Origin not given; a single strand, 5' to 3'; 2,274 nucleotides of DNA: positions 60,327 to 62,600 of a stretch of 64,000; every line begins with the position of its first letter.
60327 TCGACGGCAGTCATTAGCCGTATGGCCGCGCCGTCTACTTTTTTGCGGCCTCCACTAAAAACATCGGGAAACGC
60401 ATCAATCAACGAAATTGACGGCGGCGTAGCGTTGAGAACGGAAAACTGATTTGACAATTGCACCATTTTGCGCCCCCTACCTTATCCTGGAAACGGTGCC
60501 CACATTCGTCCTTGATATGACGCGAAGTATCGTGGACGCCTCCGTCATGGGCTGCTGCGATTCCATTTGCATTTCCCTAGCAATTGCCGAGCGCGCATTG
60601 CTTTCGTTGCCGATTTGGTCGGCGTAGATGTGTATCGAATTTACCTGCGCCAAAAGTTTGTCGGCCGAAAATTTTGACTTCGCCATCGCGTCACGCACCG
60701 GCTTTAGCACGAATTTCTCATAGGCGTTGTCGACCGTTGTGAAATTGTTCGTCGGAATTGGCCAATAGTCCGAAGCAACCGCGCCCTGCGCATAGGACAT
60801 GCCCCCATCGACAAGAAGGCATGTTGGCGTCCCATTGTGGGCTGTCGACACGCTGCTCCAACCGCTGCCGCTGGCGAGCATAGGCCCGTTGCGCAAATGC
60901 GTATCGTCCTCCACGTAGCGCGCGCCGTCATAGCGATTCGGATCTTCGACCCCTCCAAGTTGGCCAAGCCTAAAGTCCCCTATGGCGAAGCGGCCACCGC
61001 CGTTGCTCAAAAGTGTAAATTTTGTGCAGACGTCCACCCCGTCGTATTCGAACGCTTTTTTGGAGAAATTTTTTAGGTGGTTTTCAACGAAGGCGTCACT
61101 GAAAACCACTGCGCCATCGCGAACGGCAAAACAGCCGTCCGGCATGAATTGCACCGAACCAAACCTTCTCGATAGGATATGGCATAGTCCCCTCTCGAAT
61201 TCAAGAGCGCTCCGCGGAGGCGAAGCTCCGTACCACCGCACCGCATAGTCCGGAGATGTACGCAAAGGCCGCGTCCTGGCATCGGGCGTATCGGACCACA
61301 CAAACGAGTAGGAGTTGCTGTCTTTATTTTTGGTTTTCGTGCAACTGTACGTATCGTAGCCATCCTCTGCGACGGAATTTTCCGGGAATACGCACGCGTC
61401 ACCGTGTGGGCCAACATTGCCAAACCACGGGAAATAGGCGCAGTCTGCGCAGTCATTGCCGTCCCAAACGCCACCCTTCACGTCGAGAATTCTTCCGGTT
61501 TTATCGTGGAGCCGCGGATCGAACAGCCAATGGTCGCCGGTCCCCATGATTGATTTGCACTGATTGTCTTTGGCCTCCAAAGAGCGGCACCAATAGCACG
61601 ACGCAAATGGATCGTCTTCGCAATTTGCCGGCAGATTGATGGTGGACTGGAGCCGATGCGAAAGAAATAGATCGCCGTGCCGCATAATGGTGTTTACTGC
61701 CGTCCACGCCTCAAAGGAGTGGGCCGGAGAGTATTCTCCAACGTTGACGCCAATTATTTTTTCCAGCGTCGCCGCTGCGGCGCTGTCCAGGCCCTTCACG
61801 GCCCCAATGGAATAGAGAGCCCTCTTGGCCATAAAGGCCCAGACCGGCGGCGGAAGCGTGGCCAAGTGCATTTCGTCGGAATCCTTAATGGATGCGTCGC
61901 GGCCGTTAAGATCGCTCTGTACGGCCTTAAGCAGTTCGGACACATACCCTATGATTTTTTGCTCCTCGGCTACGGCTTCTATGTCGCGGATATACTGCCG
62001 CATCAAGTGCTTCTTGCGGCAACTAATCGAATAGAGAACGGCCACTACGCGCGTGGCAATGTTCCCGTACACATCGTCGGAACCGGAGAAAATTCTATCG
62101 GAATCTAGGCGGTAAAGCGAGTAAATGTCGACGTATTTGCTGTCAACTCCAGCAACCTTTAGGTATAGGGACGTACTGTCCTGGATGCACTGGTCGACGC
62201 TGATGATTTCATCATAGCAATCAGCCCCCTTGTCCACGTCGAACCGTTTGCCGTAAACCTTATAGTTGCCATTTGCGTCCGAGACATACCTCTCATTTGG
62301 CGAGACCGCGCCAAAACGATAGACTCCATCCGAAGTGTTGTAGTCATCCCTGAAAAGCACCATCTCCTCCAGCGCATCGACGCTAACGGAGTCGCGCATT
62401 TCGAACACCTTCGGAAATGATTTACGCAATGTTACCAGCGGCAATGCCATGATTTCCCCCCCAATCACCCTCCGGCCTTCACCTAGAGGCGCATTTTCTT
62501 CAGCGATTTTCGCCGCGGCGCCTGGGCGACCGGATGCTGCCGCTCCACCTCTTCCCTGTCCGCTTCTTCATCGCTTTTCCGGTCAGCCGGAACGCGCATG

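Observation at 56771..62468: Three consecutive paralogs with conserved N- and C-terminal modules and a core that expands about six-fold, sitting in the tip-protein slot of a T3SS translocon operon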

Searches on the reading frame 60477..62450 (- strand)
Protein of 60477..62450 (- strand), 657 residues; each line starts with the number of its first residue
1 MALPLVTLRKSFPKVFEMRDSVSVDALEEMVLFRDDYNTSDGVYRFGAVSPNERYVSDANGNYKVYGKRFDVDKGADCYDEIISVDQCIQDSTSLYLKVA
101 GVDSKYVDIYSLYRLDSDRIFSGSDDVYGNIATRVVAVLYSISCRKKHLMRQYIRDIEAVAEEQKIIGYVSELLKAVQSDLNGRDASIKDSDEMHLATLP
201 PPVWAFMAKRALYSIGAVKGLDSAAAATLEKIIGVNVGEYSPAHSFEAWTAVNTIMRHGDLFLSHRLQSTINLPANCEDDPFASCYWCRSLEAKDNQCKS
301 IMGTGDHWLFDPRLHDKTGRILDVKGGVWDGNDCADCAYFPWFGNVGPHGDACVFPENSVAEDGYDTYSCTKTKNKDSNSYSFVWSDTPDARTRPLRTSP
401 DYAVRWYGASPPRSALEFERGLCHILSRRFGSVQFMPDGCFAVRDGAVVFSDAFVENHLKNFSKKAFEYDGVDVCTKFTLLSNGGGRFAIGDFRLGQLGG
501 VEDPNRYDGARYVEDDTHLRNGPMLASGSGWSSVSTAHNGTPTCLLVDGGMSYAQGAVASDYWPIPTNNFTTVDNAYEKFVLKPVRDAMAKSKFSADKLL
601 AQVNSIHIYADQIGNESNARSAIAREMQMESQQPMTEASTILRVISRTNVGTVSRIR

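Call 3: search_protein_families(library=pfam, proteins=[window:60477-62450:-], max_evalue=1)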
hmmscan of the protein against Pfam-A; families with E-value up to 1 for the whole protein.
window:60477-62450:- (657 aa): 1 family
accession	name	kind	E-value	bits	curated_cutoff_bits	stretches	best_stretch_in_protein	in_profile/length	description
PF10890.13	Cyt_b-c1_8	-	0.17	12.8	24.3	1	129-159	2-32/72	Cytochrome b-c1 complex subunit 8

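Call 8: search_protein_families(library=ncbifam, proteins=[window:60477-62450:-], max_evalue=1)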
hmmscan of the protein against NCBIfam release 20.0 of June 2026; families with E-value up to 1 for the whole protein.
window:60477-62450:- (657 aa): 0 families

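Call 9: find_homologous_proteins(query=window:60477-62450:-, max_evalue=0.001)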
Query window:60477-62450:- (657 aa): 1 proteins with E <= 0.001 among 7523 candidates.
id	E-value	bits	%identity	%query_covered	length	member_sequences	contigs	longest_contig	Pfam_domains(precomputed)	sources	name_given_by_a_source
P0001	0.0e+0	1533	100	100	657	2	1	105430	-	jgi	jgi:hypothetical protein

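Call 11: find_encoding_contigs(protein=P0001, flank=10000, max_places=4)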
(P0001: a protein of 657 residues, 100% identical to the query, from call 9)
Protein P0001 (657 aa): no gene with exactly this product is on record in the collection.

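Call 21: search_solved_structures(query=A1, max_evalue=10)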
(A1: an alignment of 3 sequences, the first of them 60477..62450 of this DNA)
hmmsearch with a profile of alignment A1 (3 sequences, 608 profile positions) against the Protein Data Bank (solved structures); distinct sequences matched with E-value up to 10: 2.
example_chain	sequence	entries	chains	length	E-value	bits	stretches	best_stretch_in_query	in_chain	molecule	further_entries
1j0t_A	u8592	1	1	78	1.2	11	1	310-369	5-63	MOLT-INHIBITING HORMONE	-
6ano_B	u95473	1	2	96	1.3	10.8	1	123-190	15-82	CASP8-associated protein 2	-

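Call 22: find_related_loci(query=A2, collection=genome_contigs, flank=10000)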
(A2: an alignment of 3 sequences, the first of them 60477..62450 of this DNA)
Query A2 (657 aa) in genome_contigs; peptide patterns used: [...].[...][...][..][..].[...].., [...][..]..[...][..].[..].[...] (x = any residue, [..] = any of these).
37 stretches matched a pattern, but none encodes a relative of the query by tblastn (E <= 1e-3).

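Call 28: search_protein_representatives(alignment_id=A2)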
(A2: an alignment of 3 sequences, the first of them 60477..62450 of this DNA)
Query: 3 sequences, 881 profile positions. Proteins with E-value up to 0.001 (for the whole library): 58; up to 1e-10: 53; up to 1e-30: 39. The best 58 are listed.
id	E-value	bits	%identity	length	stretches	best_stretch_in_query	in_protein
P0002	0.0e+00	1774.6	-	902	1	4-881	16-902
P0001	2.1e-279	945.9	-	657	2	551-881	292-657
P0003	7.6e-98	345.2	-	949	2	5-308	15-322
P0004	2.6e-82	293.8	-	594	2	31-283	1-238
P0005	3.9e-81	289.9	-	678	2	1-282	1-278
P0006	4.6e-74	266.5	-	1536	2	1-291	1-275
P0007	8.4e-73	262.3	-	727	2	1-284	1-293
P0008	9.5e-73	262.1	-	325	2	1-202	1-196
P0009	1.7e-71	257.9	-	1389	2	1-290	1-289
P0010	1.1e-68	248.7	-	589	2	1-286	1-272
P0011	2.1e-68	247.8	-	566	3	1-289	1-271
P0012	6.4e-66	239.5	-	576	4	2-301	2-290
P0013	1.6e-63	231.6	-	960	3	1-223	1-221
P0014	9.6e-63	229.0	-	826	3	3-225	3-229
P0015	1.2e-61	225.4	-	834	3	3-224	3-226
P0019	1.5e-56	208.6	-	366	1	4-319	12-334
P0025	2.4e-46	174.8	-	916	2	1-226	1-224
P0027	5.1e-42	160.5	-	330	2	1-229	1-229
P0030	4.5e-39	150.7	-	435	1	550-872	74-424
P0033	3.0e-37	144.7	-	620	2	4-315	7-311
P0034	4.3e-37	144.1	-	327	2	1-233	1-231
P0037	7.9e-33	130.1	-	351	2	5-231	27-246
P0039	1.3e-31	126.1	-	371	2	1-233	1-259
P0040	4.7e-30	120.9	-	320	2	1-232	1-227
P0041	7.9e-30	120.1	-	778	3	1-239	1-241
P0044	2.6e-26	108.5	-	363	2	21-223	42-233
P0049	1.7e-16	76.0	-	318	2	10-244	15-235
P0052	7.7e-13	63.9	-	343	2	21-194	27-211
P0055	3.6e-07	45.1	-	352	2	661-881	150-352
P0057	1.3e-05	40.0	-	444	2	813-881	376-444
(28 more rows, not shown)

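Call 30: search_protein_families(library=pfam, alignment_id=A3, max_evalue=0.01)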
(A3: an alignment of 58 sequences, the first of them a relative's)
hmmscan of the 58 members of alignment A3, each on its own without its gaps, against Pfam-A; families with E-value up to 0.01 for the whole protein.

A. member 1, P0008 (325 aa): 0 families

B. families by the number of members that match (of 58 scanned): 2 families
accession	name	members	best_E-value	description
PF10517.14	DM13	1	0.0019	Electron transfer DM13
PF08152.18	GUCT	1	0.0036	GUCT (NUC152) domain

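Call 31: list_cluster_members(proteins=[P0003, P0005, P0006, P0009, P0013, P0019, P0027, P0034, P0040, P0049])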
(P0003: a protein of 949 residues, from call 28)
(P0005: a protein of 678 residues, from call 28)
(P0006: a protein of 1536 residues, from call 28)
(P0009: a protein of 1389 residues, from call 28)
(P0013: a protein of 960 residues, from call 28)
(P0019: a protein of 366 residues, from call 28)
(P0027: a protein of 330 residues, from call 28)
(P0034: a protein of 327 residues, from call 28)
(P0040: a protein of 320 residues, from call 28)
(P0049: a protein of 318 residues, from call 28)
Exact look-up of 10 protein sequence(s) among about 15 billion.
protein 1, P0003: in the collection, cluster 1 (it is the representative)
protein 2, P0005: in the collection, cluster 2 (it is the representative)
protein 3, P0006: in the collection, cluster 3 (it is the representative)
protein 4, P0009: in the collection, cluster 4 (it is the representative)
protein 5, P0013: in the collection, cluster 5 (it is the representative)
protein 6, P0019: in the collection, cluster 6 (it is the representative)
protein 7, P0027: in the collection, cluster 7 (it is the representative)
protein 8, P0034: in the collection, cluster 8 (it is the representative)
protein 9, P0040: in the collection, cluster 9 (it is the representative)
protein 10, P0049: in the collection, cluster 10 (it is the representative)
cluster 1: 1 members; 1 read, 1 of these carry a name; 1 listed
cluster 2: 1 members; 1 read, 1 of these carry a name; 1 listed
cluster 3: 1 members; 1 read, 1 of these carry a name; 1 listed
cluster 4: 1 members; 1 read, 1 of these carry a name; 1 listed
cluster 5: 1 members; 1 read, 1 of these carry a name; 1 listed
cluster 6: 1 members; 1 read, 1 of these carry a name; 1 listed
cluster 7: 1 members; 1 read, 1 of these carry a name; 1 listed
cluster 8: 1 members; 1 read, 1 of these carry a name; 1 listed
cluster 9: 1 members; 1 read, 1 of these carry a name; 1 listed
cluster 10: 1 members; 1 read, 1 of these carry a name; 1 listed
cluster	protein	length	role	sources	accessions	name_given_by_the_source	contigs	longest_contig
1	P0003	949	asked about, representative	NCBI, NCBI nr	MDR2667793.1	MAG: hypothetical protein LBB38_02010, partial [Puniceicoccales bacterium] | hypothetical protein [Puniceicoccales bacterium]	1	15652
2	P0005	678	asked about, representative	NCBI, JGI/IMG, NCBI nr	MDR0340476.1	MAG: hypothetical protein LBH53_02875 [Puniceicoccales bacterium] | hypothetical protein | hypothetical protein [Puniceicoccales bacterium]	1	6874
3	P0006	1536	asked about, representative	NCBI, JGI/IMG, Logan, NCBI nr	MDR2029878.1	MAG: hypothetical protein LBP65_00175 [Puniceicoccales bacterium] | hypothetical protein | hypothetical protein [Puniceicoccales bacterium]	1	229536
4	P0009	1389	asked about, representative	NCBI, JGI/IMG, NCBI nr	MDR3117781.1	MAG: hypothetical protein LBT98_04445 [Puniceicoccales bacterium] | hypothetical protein | hypothetical protein [Puniceicoccales bacterium]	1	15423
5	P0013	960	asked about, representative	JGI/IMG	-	hypothetical protein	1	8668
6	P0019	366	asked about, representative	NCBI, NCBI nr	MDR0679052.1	MAG: hypothetical protein LBF24_02270, partial [Puniceicoccales bacterium] | hypothetical protein [Puniceicoccales bacterium]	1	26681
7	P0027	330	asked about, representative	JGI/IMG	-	hypothetical protein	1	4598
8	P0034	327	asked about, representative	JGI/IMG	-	hypothetical protein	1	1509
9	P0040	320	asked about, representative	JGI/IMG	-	hypothetical protein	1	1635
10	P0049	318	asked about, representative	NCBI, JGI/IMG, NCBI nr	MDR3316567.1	MAG: hypothetical protein LBS68_00605 [Puniceicoccales bacterium] | hypothetical protein | hypothetical protein [Puniceicoccales bacterium]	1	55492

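Call 32: find_encoding_contigs(protein=P0006, flank=10000, max_places=3)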
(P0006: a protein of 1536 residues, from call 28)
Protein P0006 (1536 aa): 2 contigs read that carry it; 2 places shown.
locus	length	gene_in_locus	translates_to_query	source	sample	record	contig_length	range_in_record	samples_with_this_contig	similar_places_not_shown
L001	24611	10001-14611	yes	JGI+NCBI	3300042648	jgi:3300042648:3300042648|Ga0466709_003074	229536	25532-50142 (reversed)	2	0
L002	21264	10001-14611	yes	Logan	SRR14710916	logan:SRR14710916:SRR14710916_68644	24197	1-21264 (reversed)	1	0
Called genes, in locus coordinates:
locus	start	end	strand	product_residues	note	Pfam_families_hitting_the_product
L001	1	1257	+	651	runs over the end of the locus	-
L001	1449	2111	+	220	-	PF00081:Sod_Fe_N, PF02777:Sod_Fe_C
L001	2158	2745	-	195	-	-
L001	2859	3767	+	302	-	PF00892:EamA, PF03151:TPT, PF00892:EamA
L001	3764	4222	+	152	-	-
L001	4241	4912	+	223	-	PF00625:Guanylate_kin, PF13401:AAA_22 (faint)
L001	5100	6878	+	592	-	-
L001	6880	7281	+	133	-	-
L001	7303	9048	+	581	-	-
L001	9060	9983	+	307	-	-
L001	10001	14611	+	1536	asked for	-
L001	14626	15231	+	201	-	-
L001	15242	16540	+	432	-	-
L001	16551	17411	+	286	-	-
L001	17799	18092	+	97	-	-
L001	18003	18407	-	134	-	-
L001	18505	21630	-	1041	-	-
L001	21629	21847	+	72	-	-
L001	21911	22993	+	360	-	PF00217:ATP-gua_Ptrans, PF27454:McsB_C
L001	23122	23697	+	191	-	PF00005:ABC_tran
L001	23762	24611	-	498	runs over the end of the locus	-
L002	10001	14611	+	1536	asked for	-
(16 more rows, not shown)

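Call 33: find_encoding_contigs(protein=P0049, flank=10000, max_places=2)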
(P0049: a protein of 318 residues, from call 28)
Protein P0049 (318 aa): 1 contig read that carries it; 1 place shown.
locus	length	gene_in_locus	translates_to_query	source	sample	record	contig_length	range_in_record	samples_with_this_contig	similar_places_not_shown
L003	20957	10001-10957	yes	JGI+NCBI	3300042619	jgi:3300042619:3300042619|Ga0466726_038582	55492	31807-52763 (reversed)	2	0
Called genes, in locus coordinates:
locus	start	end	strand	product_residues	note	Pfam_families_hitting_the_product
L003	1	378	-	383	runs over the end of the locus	PF00535:Glycos_transf_2, PF10111:Glyco_tranf_2_2 (weak), PF13641:Glyco_tranf_2_3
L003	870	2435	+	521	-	-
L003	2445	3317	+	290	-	PF28028:Amuc_1100 (weak)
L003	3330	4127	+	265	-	-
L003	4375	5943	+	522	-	-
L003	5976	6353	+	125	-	-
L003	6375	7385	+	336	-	-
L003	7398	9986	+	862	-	-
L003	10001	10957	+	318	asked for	-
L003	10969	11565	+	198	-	-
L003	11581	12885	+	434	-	-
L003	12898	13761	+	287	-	-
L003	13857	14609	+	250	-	PF00005:ABC_tran, PF02463:SMC_N (faint), PF13401:AAA_22 (weak), PF13304:AAA_21 (faint)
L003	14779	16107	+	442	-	PF02885:Glycos_trans_3N, PF07831:PYNP_C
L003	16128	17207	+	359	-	PF01551:Peptidase_M23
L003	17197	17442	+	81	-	-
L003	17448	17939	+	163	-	PF01668:SmpB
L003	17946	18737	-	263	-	PF00072:Response_reg, PF00486:Trans_reg_C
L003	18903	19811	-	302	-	PF00288:GHMP_kinases_N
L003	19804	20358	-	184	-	PF02542:YgbB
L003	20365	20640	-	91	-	PF00216:Bac_DNA_binding, PF14908:HU-CCDC81_euk_1 (weak)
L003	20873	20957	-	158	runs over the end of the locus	PF01196:Ribosomal_L17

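Call 34: find_encoding_contigs(protein=P0019, flank=10000, max_places=2)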
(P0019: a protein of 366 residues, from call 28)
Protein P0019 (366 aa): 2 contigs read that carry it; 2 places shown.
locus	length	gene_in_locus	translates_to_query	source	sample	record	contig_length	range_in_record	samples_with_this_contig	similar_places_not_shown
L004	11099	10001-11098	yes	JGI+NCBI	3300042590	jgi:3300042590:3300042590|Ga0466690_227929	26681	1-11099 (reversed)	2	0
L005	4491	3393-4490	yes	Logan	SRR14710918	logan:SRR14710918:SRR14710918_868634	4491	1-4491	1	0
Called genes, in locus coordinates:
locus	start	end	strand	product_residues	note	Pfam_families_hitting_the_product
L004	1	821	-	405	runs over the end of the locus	-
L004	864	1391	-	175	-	PF06271:RDD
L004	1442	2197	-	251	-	PF01784:DUF34_NIF3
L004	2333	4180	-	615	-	PF01734:Patatin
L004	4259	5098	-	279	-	PF12811:BaxI_1, PF01027:Bax1-I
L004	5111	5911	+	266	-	PF02348:CTP_transf_3, PF12804:NTP_transf_3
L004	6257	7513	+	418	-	-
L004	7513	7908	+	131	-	-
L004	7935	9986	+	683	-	-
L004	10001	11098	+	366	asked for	?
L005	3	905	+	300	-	?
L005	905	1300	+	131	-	-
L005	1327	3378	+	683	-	-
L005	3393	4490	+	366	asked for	?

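Call 35: find_encoding_contigs(protein=P0009, flank=10000, max_places=2)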
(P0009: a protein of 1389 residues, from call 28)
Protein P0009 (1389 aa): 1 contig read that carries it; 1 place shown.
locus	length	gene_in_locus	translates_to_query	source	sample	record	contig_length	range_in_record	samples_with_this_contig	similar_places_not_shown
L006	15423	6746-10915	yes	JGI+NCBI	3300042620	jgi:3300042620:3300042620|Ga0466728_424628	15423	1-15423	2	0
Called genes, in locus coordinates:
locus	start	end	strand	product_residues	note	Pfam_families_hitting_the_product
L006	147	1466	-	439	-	PF13579:Glyco_trans_4_4 (weak), PF00534:Glycos_transf_1, PF13692:Glyco_trans_1_4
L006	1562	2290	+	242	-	PF10111:Glyco_tranf_2_2 (weak), PF13641:Glyco_tranf_2_3, PF00535:Glycos_transf_2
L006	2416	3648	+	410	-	-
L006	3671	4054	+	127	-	-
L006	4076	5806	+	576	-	-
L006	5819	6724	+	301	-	-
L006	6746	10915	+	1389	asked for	-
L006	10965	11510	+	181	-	PF07720:TPR_3 (faint)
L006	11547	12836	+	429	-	-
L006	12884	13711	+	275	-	-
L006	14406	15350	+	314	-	-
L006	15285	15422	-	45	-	?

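Call 50: predict_structure(alignment_id=A5)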
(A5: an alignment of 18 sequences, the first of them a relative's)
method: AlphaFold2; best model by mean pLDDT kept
length: 325 residues; sequences in the alignment: 18
mean_pLDDT: 80.9   pTM: 0.63
mean pLDDT of the five models: 80.9, 79.8, 78.1, 77.7, 76.0
residues with pLDDT >= 90: 45; 70-90: 228; 50-70: 50; < 50: 2
segments of 3 or more residues with pLDDT < 50: none
pLDDT, mean of each block of 10 residues (from residue 1): 73 74 74 81 70 89 88 87 86 85 82 85 56 74 84 87 90 88 72 64 86 69 72 86 84 86 80 89 90 91 88 82 71
secondary structure, 60 per line:
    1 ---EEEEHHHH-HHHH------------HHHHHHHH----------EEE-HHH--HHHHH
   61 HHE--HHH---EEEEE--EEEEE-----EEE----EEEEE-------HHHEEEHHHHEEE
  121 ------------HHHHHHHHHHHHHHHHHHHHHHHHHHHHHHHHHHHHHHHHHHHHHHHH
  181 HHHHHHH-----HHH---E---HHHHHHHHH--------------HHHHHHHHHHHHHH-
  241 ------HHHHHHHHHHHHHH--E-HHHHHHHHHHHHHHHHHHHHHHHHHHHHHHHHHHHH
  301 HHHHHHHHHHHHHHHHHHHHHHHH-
elements in order: E4-7 H8-11 H13-16 H29-36 E47-49 H56-62 E72-76 E79-83 E89-91 E96-100 E111-113 H114-117 E118-120 H133-187 H203-211 H226-239 H247-260 H265-324

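Call 71: predict_structure(alignment_id=A7)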
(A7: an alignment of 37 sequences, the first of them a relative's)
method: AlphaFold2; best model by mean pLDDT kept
length: 657 residues; sequences in the alignment: 37
mean_pLDDT: 84.3   pTM: 0.85
mean pLDDT of the five models: 84.3, 80.9, 80.7, 80.4, 79.1
residues with pLDDT >= 90: 385; 70-90: 163; 50-70: 55; < 50: 54
segments of 3 or more residues with pLDDT < 50: 350-355, 467-474, 509-530, 537-543, 547-554
pLDDT, mean of each block of 10 residues (from residue 1): 90 90 93 89 76 83 95 94 93 96 94 90 82 92 94 95 96 96 94 93 95 88 93 83 93 90 83 92 97 92 95 97 96 91 77 51 91 91 87 76 94 95 90 85 90 87 57 60 59 78 63 42 41 50 46 56 78 83 92 94 95 95 95 92 88 79
secondary structure, 60 per line:
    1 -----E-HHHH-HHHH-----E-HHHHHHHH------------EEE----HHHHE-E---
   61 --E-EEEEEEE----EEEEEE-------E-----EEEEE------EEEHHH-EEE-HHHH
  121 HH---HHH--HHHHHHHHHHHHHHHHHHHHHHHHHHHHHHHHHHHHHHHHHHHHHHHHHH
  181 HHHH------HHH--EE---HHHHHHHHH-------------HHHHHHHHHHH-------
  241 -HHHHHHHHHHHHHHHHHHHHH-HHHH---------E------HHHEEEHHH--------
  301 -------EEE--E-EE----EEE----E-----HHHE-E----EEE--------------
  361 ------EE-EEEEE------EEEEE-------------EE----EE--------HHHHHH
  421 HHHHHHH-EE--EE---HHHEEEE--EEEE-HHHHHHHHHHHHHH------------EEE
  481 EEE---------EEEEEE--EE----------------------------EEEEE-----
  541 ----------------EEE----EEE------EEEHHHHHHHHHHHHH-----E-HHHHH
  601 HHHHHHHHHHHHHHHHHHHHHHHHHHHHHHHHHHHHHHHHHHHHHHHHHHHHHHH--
elements in order: H8-11 H13-16 H24-31 E44-46 H51-54 E65-71 E76-81 E95-99 E106-108 E113-115 H117-122 H131-184 H201-209 H223-233 H242-262 H264-267 E287-289 E308-310 E321-323 E344-346 E370-374 E381-385 H415-427 E441-444 E447-450 H452-465 E478-483 E493-498 E531-535 E557-559 E564-566 E573-575 H576-588 H596-655
